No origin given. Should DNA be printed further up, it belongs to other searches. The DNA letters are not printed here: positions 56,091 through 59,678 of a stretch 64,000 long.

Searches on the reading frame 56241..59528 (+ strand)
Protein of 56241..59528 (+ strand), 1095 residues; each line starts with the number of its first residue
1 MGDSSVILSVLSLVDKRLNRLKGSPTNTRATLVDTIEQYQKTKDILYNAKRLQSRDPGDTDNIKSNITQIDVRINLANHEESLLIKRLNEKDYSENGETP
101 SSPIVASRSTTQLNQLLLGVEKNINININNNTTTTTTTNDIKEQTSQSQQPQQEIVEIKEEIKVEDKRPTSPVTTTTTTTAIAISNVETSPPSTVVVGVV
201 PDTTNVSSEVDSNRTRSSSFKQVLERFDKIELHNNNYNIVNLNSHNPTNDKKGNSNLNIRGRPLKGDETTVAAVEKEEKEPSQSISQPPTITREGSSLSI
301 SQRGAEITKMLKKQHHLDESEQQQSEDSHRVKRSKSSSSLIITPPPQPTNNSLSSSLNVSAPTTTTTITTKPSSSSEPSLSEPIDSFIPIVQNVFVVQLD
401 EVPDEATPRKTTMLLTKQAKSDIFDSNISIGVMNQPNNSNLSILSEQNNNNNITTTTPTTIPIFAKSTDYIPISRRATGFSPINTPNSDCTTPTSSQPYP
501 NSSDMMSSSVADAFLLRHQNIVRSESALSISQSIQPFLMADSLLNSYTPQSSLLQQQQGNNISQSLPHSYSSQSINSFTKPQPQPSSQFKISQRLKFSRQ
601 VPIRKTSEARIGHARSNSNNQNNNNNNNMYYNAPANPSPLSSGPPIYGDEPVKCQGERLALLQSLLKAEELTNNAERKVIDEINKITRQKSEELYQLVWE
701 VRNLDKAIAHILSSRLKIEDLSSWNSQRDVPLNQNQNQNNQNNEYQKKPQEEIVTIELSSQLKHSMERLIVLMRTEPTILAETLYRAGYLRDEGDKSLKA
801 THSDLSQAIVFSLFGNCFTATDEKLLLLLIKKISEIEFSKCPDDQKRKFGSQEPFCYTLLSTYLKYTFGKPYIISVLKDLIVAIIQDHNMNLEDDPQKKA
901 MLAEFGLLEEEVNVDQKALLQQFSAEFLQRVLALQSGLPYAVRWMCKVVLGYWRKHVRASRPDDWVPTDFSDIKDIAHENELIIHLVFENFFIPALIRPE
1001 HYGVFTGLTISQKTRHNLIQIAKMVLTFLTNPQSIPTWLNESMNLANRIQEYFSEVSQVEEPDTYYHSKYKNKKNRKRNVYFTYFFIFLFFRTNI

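Call 45: search_protein_families(library=pfam, proteins=[window:56241-59528:+], max_evalue=0.00001)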
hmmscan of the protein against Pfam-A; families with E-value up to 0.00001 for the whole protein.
window:56241-59528:+ (1095 aa): 1 family
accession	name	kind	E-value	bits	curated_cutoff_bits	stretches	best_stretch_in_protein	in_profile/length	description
PF00616.24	RasGAP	-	1.3e-24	87.7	28.3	1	829-1027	1-204/207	GTPase-activator protein for Ras-like GTPase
